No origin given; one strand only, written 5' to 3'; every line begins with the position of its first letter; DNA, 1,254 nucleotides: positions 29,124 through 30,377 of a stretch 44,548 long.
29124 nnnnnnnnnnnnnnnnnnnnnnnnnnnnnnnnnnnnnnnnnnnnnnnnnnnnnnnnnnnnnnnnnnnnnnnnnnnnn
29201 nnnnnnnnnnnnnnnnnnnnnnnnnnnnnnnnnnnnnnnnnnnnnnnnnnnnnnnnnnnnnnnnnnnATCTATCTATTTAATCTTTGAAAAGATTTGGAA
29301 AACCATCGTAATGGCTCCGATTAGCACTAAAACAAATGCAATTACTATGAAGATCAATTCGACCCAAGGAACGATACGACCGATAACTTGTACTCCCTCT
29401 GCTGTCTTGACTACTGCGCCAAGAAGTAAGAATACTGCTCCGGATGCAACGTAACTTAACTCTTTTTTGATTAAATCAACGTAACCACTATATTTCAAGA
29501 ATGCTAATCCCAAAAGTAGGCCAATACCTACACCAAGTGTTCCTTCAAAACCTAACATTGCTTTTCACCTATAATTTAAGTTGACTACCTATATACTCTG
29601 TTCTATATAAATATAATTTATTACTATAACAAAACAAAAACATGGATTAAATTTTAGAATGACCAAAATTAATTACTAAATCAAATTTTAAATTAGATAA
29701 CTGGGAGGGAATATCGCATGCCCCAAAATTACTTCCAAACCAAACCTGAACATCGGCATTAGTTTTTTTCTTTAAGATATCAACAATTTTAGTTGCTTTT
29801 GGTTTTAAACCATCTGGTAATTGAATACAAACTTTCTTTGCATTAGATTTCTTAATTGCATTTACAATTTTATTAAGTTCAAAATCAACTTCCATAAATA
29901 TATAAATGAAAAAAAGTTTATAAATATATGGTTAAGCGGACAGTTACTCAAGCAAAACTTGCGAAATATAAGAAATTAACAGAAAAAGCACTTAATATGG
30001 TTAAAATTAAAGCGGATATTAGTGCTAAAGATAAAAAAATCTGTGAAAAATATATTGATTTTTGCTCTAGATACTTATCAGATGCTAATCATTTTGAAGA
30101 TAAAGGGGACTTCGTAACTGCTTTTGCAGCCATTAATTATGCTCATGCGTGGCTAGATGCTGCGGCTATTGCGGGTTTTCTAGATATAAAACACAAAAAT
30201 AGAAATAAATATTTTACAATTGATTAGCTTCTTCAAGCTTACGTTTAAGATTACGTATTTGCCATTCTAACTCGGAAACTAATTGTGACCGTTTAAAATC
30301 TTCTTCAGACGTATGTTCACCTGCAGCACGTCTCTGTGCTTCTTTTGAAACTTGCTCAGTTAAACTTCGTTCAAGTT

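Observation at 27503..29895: Diphthamide synthase gene dph2 is split by a two-gene insert, dividing the Fe-S ligands 1+2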

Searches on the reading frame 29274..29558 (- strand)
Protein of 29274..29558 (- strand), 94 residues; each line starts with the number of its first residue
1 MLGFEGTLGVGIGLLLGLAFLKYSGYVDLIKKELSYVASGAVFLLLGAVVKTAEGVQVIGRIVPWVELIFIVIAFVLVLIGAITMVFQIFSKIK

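Call 3: search_protein_families(library=pfam, proteins=[window:29274-29558:-], max_evalue=0.1)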
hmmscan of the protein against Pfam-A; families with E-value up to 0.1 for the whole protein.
window:29274-29558:- (94 aa): 1 family
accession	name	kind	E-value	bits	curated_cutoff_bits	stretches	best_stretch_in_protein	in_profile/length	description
PF16943.10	T4SS_CagC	-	0.041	14.5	27.9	1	31-91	7-69/119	Cag pathogenicity island, type IV secretory system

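Call 4: search_protein_families(library=ncbifam, proteins=[window:29274-29558:-], max_evalue=0.1)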
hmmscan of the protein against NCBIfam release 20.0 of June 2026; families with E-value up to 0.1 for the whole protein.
window:29274-29558:- (94 aa): 1 family
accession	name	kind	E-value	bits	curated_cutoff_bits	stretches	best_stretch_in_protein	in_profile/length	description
NF047670.1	LIC10816_fam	subfamily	0.0077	16.9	150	1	35-86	32-84/94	LIC10816 family protein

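Call 25: find_homologous_proteins(query=window:29274-29558:-, max_evalue=0.001)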
Query window:29274-29558:- (94 aa): 41 proteins with E <= 0.001 among 95 candidates.
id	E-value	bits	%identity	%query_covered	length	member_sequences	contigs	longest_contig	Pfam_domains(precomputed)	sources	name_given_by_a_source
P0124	5.3e-47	176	100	100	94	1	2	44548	-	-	-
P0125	3.6e-38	148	84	99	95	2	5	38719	-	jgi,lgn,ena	jgi:hypothetical protein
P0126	7.4e-38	147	85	99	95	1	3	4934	-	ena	-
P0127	2.0e-36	142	80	99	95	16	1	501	-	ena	-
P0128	7.7e-32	127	74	99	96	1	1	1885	-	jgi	-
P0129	1.2e-30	123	74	100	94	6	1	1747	-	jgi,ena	-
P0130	2.3e-30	123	75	98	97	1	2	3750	-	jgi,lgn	-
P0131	3.4e-28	116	75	98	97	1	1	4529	-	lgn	-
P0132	3.7e-28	116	72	99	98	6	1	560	-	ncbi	-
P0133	9.0e-28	114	67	97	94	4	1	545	-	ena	-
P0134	1.9e-27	113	66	99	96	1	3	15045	-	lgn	-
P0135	9.0e-27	111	63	100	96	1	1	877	-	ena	-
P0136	1.6e-26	110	66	97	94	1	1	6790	-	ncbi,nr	ncbi:hypothetical protein GF374_01325 [Candidatus Woesearchaeota archaeon]|nr:hypothetical protein [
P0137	2.0e-26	110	68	97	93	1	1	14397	-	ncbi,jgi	-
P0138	3.2e-26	109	67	97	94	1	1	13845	-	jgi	-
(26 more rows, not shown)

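Call 42: predict_structure(alignment_id=A4)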
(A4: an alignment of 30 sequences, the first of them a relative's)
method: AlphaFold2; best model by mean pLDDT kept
length: 94 residues; sequences in the alignment: 30
mean_pLDDT: 81.4   pTM: 0.63
mean pLDDT of the five models: 81.4, 80.9, 78.7, 78.0, 74.0
residues with pLDDT >= 90: 6; 70-90: 80; 50-70: 6; < 50: 2
segments of 3 or more residues with pLDDT < 50: none
pLDDT, mean of each block of 10 residues (from residue 1): 65 86 79 84 85 73 84 90 87 78
secondary structure, 60 per line:
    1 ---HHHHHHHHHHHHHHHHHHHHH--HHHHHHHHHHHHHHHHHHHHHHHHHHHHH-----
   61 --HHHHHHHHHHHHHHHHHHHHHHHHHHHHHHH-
elements in order: H4-24 H27-55 H63-93

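Call 45: fold_search(model_id=the predicted structure, library=pdb)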
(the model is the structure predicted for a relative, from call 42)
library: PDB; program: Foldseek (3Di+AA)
matches with E <= 10: 31; with E <= 0.001: 0
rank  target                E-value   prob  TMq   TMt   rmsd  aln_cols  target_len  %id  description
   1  7a0g_FFF              3.1e+00  0.38  0.58  0.19  17.4        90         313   17  Structure of the SmhB pore of the tripartite alpha-pore forming toxin, Smh, from Serratia marcescens. (released 2021-03-31)
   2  5zug_C                3.5e+00  0.11  0.34  0.19   7.1        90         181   11  Structure of the bacterial acetate channel SatP (released 2018-11-21)
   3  6grj_I                3.7e+00  0.35  0.55  0.18  16.0        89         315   17  Structure of the AhlB pore of the tripartite alpha-pore forming toxin, AHL, from Aeromonas hydrophila. (released 2019-07-03)
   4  6grj_F                3.7e+00  0.35  0.57  0.18  15.9        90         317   17  Structure of the AhlB pore of the tripartite alpha-pore forming toxin, AHL, from Aeromonas hydrophila. (released 2019-07-03)
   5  8q4h_C                3.9e+00  0.33  0.49  0.51   5.6        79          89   10  a membrane-bound menaquinol:organohalide oxidoreductase complex RDH complex (released 2023-10-18)
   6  7a0g_III              4.7e+00  0.28  0.56  0.19  17.5        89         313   17  Structure of the SmhB pore of the tripartite alpha-pore forming toxin, Smh, from Serratia marcescens. (released 2021-03-31)
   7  6h2f_D                4.7e+00  0.25  0.54  0.17  15.9        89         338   16  Structure of the pre-pore AhlB of the tripartite alpha-pore forming toxin, AHL, from Aeromonas hydrophila. (released 2019-07-10)
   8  6grj_B                5.6e+00  0.15  0.50  0.17  16.6        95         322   15  Structure of the AhlB pore of the tripartite alpha-pore forming toxin, AHL, from Aeromonas hydrophila. (released 2019-07-03)
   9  5ys3_B                5.9e+00  0.13  0.44  0.26   7.1        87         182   10  1.8 angstrom crystal structure of Succinate-Acetate Permease from Citrobacter koseri (released 2018-04-25)
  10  9u6h_N                5.9e+00  0.07  0.34  0.15   8.2       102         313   19  Cryo-EM structure of the Vo domain of V/A-ATPase in liposomes, state2 (released 2025-10-29)
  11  4e18_A                6.3e+00  0.14  0.47  0.22   4.8        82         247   12  Alpha-E-catenin is an autoinhibited molecule that co-activates vinculin (released 2012-05-16)
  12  9l80_R                6.3e+00  0.11  0.45  0.21   6.1        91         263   18  Structure of GPR119-Gs complex bound to an allosteric modulator (released 2025-12-31)
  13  2wdq_C                6.3e+00  0.08  0.35  0.31   6.2        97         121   15  E. coli succinate:quinone oxidoreductase (SQR) with carboxin bound (released 2009-08-25)
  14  3zbh_A                6.3e+00  0.06  0.32  0.34  18.8        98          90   14  Geobacillus thermodenitrificans EsxA crystal form I (released 2012-11-21)
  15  6iuh_B                6.3e+00  0.06  0.28  0.23  13.5       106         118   17  Crystal structure of GIT1 PBD domain in complex with Liprin-alpha2 (released 2019-02-20)
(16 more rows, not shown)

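Call 47: find_related_loci(query=A4, collection=metagenome_contigs, flank=10000)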
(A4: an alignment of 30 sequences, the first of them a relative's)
Query A4 (94 aa) in metagenome_contigs; peptide patterns used: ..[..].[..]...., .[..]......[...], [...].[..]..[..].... (x = any residue, [..] = any of these).
595 stretches matched a pattern; 85 encode a relative of the query (tblastn E <= 1e-3); the best 80 are kept; 80 distinct loci.
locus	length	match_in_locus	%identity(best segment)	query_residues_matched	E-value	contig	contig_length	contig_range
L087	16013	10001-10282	83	1-94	1e-35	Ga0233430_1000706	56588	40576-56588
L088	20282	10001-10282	83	1-94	1e-35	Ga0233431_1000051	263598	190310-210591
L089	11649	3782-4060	84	2-94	2e-35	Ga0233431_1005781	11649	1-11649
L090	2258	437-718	83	1-94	2e-35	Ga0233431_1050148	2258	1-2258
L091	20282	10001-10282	81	1-94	8e-35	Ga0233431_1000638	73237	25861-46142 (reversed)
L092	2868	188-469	81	1-94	8e-35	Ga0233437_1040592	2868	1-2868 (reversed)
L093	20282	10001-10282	83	1-94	1e-34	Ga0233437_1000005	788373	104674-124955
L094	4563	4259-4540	83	1-94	3e-34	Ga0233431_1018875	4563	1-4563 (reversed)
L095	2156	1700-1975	67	4-94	2e-33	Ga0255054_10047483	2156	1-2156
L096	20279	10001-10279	78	2-94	2e-31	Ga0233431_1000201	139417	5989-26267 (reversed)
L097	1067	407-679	64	5-94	8e-32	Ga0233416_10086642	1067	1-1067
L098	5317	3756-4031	64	4-94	5e-31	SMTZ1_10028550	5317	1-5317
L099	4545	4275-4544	67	4-92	8e-31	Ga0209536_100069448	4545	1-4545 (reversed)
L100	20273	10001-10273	60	5-94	5e-30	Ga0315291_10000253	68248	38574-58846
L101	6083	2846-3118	60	5-94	5e-30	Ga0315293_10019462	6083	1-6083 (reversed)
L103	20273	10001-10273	57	5-94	3e-29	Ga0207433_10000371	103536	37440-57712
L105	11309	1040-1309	60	5-93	7e-29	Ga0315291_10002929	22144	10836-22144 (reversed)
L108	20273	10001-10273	59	5-94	1e-28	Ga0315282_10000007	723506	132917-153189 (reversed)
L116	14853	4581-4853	58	5-94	4e-28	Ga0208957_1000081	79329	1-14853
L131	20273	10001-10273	62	5-94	7e-24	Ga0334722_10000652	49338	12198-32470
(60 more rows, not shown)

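Call 59: search_protein_families(library=pfam, alignment_id=A4, max_evalue=1)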
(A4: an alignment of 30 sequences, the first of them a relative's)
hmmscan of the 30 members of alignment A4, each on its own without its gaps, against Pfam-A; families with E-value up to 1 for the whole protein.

A. member 1, P0124 (94 aa): 1 family
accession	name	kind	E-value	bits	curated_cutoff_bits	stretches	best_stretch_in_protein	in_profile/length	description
PF16943.10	T4SS_CagC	-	0.041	14.5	27.9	1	31-91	7-69/119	Cag pathogenicity island, type IV secretory system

B. families by the number of members that match (of 30 scanned): 22 families
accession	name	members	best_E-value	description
PF01284.28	MARVEL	13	0.0068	Membrane-associating domain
PF06570.16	DUF1129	4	0.033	Protein of unknown function (DUF1129)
PF06687.17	SUR7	4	0.047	SUR7/PalI family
PF12351.13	Fig1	3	0.049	Ca2+ regulator and membrane fusion protein Fig1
PF13273.12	DUF4064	2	0.036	Protein of unknown function (DUF4064)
PF06724.16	DUF1206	2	0.052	Domain of Unknown Function (DUF1206)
PF10011.15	DUF2254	2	0.31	Predicted membrane protein (DUF2254)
PF11241.13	DUF3043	2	0.4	Protein of unknown function (DUF3043)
PF16028.10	SLC3A2_N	2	0.73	Solute carrier family 3 member 2 N-terminus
PF05346.16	DUF747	1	0.027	Eukaryotic membrane protein family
PF14143.11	YrhC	1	0.039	YrhC-like protein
PF16943.10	T4SS_CagC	1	0.041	Cag pathogenicity island, type IV secretory system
PF02991.22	ATG8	1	0.056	Autophagy protein Atg8 ubiquitin like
PF04188.19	Mannosyl_trans2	1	0.058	Mannosyltransferase (PIG-V)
PF02581.23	TMP-TENI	1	0.07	Thiamine monophosphate synthase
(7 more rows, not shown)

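Call 60: search_solved_structures(query=A4, max_evalue=10)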
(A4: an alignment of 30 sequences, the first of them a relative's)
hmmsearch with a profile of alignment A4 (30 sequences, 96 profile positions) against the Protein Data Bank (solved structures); distinct sequences matched with E-value up to 10: 0.

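Call 62: search_protein_families(library=pfam, proteins=[L105:1500-5759:+, L108:10417-13032:+, L131:10282-12543:+, L103:10395-13871:+, L103:13982-17482:+, L116:4950-6599:+, L116:6635-7936:+, L116:7914-9938:+], max_evalue=0.01)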
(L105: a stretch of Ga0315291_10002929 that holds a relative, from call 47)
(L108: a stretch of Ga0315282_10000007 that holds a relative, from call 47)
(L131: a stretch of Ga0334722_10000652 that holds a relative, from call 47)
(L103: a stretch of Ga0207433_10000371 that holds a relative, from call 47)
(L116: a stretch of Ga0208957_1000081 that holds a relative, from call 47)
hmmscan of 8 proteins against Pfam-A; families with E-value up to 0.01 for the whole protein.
L105:1500-5759:+ (1419 aa): 7 families
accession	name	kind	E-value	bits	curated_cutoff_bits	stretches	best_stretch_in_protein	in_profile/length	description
PF13205.12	Big_5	-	5.9e-16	59.5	23.6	1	397-501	1-105/105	Bacterial Ig-like domain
PF17957.7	Big_7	-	7.3e-11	43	24.1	1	125-181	17-69/70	Bacterial Ig domain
PF18998.6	Flg_new_2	-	4.3e-10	39.9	23.6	1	346-395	18-72/73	Divergent InlB B-repeat domain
PF11617.13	Cu-binding_MopE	-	2.9e-08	34.2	27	1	1095-1125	1-30/30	Putative metal-binding motif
PF16640.11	Big_3_5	-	0.0014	19.6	35.5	1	614-687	2-79/88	Bacterial Ig-like domain (group 3)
PF10633.15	NPCBM_assoc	-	0.0025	18.4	24.4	0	875-943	2-74/78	NPCBM-associated, NEW3 domain of alpha-galactosidase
PF04234.18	CopC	-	0.0026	19.1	23.3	0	404-477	5-73/92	CopC domain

L108:10417-13032:+ (871 aa): 2 families
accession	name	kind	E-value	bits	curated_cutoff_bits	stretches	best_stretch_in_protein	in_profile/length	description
PF11617.13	Cu-binding_MopE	-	1.8e-07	31.7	27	2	524-539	15-29/30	Putative metal-binding motif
PF21982.2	RecX_HTH1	-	0.0056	17.1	26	0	724-743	18-37/40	RecX, first three-helix domain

L131:10282-12543:+ (753 aa): 1 family
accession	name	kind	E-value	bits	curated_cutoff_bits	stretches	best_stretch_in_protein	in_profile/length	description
PF11617.13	Cu-binding_MopE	-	5.2e-19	68.6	27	2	393-422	1-29/30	Putative metal-binding motif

L103:10395-13871:+ (1158 aa): 5 families
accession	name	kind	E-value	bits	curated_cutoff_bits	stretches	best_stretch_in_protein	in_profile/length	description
PF10633.15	NPCBM_assoc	-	1.8e-05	25.2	24.4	1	708-770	14-77/78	NPCBM-associated, NEW3 domain of alpha-galactosidase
PF07334.18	IFP_35_N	-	0.00065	20.1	23.2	0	457-491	23-57/76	Interferon-induced 35 kDa protein (IFP 35) N-terminus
PF11617.13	Cu-binding_MopE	-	0.0042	17.7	27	1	809-838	1-29/30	Putative metal-binding motif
PF11614.14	FixG_C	-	0.005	17.4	25.6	0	575-670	18-112/119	IG-like fold at C-terminal of FixG, putative oxidoreductase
PF22820.2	TcaA_3rd_4th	-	0.0064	16.8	27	1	69-132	3-63/73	TcaA protein 3rd/4th domain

L103:13982-17482:+ (1166 aa): 2 families
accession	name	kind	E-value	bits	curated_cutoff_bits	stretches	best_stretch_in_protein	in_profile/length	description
PF10633.15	NPCBM_assoc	-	1.2e-05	25.8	24.4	1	715-781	9-77/78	NPCBM-associated, NEW3 domain of alpha-galactosidase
PF11617.13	Cu-binding_MopE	-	4.1e-05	24.2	27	1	820-849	1-29/30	Putative metal-binding motif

L116:4950-6599:+ (549 aa): 2 families
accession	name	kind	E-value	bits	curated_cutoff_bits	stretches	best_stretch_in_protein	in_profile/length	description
PF11617.13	Cu-binding_MopE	-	3.4e-16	59.6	27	4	183-203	10-30/30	Putative metal-binding motif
PF00041.27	fn3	-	0.00033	21.3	25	1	59-173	3-80/84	Fibronectin type III domain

L116:6635-7936:+ (433 aa): 1 family
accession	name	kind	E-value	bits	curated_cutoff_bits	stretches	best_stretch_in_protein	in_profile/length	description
PF11617.13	Cu-binding_MopE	-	9.5e-10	39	27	1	285-314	1-29/30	Putative metal-binding motif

L116:7914-9938:+ (674 aa): 12 families
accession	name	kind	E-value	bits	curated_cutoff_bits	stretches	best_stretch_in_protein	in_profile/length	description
PF13964.12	Kelch_6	-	2e-22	78.8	25.3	2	190-224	10-48/50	Kelch motif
PF01344.31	Kelch_1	-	7e-21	73.8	20.1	2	186-222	6-45/46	Kelch motif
PF25210.1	Kelch_FKB95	-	1.3e-19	71.3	70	3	367-440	23-101/268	FKB95, Kelch-repeats domain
PF07646.21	Kelch_2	-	7.6e-18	63.9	21.3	2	189-223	9-48/48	Kelch motif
PF24681.1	Kelch_KLHDC2_KLHL20_DRC7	-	9.9e-18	64.7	50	2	187-366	4-191/221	KLHDC2/KLHL20/DRC7 Kelch-repeats domain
PF13418.12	Kelch_4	-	8.2e-12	45.3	21.6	0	189-217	10-42/49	Galactose oxidase, central domain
PF24996.1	NANM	-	2.4e-09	37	45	1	286-400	19-131/350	N-acetylneuraminate epimerase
PF24981.1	Beta-prop_ATRN-LZTR1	-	2.4e-08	34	50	1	189-398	47-284/289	Attractin/LZTR1 beta-propeller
PF13415.12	Kelch_3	-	2.5e-07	31.1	22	0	240-278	4-45/48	Galactose oxidase, central domain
PF13854.13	Kelch_HCF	-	0.0019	17.9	113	0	238-291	201-258/345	Host cell factor, Kelch-repeats domain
PF10102.14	DUF2341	-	0.003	18.4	23.4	0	114-163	1-56/84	Domain of unknown function (DUF2341)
PF22567.2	UBA_9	-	0.0045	17.3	27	1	644-670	14-40/43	UBA-like domain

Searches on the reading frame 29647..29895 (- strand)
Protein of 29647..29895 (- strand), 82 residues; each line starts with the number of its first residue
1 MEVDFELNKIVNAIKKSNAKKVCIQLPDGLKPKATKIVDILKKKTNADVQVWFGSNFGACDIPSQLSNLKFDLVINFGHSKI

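Call 3: search_protein_families(library=pfam, proteins=[window:29647-29895:-], max_evalue=0.1)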
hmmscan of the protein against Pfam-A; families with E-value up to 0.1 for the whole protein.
window:29647-29895:- (82 aa): 3 families
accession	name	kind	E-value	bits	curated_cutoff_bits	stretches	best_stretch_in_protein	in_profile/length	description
PF01866.22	Diphthamide_syn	-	2.6e-11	43.9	33.2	1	26-81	1-56/302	Putative diphthamide synthesis protein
PF03477.21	ATP-cone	-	0.0081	17.1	25.8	1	2-50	10-55/88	ATP cone domain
PF03853.21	YjeF_N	-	0.076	13.4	24.9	0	6-52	119-162/169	YjeF-related protein N-terminus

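Call 4: search_protein_families(library=ncbifam, proteins=[window:29647-29895:-], max_evalue=0.1)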
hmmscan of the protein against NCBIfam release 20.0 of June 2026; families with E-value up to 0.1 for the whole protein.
window:29647-29895:- (82 aa): 5 families
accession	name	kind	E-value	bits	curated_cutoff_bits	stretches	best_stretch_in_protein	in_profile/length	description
TIGR00322.1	diphth2_R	domain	1.1e-21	77.6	35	1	4-81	2-81/320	diphthamide biosynthesis enzyme Dph1/Dph2 domain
TIGR03682.1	arCOG04112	equivalog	2.6e-16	59.7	202.8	1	18-82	1-64/308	diphthamide biosynthesis enzyme Dph2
TIGR00272.1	DPH2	equivalog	2.3e-06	26.6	184.05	1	5-62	37-97/497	diphthamide biosynthesis protein 2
NF053743.1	LipS2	equivalog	0.02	14.3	270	1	4-51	60-109/292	LipS2 family lipoyl synthase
TIGR00484.1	EF-G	equivalog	0.057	11.5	659.4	1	8-67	145-204/691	elongation factor G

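Call 6: search_solved_structures(query=window:29647-29895:-, max_evalue=1, show_alignments=2)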
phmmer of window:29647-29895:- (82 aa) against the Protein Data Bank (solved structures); distinct sequences matched with E-value up to 1: 4.
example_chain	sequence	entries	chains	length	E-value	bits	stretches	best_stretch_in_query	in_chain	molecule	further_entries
6bxm_A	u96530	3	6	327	2.5e-12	50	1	3-80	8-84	Diphthamide biosynthesis enzyme Dph2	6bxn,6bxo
6q2d_A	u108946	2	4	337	1.6e-10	44.2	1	5-81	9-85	2-(3-amino-3-carboxypropyl)histidine synthase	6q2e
3lzc_A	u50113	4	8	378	4.1e-06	30.2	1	8-80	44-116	Dph2 | 2-(3-amino-3-carboxypropyl)histidine synthase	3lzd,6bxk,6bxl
7lyu_A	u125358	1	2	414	0.64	13.7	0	8-52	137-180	Reelin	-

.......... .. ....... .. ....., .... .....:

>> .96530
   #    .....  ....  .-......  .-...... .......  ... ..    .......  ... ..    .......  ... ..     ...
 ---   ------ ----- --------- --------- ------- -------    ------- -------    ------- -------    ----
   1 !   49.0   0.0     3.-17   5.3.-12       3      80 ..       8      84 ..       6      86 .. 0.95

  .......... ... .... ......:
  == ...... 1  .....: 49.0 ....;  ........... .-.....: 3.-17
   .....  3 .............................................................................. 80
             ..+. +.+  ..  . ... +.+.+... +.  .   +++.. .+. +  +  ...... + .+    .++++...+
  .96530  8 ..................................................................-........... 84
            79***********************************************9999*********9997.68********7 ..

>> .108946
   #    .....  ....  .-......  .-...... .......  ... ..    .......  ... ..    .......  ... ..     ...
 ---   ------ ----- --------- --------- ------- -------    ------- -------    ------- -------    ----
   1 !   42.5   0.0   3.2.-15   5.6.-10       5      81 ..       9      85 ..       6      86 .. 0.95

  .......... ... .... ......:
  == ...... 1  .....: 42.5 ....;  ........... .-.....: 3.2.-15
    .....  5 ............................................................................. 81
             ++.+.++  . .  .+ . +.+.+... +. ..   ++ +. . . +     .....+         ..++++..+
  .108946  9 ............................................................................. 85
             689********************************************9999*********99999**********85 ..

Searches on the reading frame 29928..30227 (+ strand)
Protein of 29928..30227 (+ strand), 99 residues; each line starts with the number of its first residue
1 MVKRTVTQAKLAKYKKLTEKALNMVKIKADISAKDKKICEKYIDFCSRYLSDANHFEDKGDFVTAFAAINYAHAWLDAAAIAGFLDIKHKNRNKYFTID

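Call 3: search_protein_families(library=pfam, proteins=[window:29928-30227:+], max_evalue=0.1)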
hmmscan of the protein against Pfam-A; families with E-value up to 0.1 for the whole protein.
window:29928-30227:+ (99 aa): 1 family
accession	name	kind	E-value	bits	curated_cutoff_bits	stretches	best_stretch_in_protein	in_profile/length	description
PF04010.18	DUF357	-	1.8e-20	73.2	29.4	1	13-85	1-73/73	Protein of unknown function (DUF357)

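Call 4: search_protein_families(library=ncbifam, proteins=[window:29928-30227:+], max_evalue=0.1)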
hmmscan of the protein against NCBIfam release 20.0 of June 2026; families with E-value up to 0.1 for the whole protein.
window:29928-30227:+ (99 aa): 0 families
